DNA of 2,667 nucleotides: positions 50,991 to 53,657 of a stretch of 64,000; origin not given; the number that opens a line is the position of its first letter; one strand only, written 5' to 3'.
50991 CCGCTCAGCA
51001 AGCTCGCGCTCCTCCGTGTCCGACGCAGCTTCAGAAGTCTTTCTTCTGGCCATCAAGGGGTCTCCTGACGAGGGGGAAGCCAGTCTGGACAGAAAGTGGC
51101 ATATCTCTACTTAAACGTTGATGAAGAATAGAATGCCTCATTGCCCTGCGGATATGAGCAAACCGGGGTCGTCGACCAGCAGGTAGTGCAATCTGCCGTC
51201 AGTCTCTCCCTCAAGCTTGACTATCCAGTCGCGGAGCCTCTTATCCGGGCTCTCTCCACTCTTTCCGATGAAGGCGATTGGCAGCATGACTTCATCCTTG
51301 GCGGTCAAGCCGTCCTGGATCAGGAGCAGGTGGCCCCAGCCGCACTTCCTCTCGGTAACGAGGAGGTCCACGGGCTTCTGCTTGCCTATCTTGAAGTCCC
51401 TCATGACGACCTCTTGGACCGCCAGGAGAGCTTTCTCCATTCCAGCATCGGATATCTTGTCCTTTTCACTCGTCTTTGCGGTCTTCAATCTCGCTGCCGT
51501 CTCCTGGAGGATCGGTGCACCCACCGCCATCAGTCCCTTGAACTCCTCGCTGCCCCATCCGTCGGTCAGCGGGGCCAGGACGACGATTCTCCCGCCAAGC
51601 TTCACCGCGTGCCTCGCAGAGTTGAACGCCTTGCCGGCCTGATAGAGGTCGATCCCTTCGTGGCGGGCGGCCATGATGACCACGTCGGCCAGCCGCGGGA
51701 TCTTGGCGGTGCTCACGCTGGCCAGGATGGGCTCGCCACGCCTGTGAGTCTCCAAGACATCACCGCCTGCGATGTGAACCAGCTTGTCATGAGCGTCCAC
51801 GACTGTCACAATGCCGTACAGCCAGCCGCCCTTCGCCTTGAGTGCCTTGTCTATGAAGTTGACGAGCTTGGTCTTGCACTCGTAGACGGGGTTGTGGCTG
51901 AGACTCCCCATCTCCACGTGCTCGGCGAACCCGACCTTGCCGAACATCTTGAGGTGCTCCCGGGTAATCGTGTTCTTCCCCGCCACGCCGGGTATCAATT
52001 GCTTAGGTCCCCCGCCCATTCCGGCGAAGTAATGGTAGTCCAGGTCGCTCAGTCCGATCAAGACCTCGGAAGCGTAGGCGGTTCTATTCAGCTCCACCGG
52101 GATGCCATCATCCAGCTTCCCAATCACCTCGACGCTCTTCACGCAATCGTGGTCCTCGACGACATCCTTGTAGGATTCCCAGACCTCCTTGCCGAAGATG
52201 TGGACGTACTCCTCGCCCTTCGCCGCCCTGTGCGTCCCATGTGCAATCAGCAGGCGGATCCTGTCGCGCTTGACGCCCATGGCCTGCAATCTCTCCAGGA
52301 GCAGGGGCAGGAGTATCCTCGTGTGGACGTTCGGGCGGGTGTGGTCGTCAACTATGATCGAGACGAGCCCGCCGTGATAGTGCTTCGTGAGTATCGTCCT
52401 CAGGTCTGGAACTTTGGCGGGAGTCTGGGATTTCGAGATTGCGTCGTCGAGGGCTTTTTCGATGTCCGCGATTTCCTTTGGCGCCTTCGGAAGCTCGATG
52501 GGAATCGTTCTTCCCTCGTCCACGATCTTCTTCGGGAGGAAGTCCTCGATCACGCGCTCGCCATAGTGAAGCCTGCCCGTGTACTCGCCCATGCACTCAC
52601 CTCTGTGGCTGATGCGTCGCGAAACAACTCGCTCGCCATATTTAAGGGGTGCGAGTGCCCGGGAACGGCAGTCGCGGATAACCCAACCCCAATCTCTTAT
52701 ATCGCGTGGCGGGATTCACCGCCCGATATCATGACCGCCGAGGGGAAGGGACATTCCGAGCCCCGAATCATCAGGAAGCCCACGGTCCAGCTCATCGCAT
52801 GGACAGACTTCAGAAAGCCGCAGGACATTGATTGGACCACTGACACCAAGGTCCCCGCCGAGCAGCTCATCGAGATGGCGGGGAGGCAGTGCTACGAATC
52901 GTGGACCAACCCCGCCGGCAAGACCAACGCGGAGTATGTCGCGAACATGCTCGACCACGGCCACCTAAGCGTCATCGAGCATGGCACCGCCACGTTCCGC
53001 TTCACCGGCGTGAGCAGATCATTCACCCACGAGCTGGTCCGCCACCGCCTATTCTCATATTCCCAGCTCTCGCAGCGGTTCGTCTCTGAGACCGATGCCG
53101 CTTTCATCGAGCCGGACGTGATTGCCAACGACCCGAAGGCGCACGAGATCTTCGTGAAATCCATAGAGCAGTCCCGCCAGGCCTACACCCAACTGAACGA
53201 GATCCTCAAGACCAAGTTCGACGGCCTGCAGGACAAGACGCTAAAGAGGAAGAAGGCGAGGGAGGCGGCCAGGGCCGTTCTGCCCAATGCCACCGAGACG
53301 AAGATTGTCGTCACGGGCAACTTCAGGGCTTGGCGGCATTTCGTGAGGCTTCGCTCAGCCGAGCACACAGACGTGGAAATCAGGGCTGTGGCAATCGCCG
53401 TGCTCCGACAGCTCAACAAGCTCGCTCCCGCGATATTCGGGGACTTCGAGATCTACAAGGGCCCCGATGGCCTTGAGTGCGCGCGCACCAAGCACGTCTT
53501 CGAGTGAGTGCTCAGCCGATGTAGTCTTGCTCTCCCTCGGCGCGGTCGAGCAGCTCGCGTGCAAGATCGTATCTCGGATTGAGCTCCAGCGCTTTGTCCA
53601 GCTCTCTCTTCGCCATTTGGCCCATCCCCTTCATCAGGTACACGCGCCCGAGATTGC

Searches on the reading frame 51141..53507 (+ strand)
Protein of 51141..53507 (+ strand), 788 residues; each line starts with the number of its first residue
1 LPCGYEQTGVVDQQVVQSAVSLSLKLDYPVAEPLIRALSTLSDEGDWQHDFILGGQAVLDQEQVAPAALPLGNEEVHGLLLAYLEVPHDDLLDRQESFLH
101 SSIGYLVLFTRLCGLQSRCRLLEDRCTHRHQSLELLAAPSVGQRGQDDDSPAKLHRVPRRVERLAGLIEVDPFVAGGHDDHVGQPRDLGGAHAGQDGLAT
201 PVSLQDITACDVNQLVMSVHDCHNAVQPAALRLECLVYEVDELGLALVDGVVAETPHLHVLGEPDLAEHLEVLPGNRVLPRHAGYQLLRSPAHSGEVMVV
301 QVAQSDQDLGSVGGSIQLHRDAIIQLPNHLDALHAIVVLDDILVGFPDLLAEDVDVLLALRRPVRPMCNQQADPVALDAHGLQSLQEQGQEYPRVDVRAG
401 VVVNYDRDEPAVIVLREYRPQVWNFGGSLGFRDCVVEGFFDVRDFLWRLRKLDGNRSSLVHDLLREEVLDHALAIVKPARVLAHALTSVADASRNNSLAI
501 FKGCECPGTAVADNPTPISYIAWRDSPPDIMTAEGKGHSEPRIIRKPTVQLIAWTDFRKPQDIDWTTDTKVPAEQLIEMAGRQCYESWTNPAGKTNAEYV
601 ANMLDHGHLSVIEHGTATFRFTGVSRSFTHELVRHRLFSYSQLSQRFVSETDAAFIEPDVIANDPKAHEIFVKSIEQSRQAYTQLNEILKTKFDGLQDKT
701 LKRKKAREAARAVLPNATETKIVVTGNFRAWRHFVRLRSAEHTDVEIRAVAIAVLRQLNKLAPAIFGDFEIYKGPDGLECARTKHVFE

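Call 10: search_protein_families(library=pfam, proteins=[window:51141-53507:+], max_evalue=0.01)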
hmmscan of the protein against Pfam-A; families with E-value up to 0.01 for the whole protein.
window:51141-53507:+ (788 aa): 1 family
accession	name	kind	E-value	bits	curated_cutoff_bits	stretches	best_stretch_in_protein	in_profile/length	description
PF02511.20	Thy1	-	1.9e-56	191.3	24.8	1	573-764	9-191/191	Thymidylate synthase complementing protein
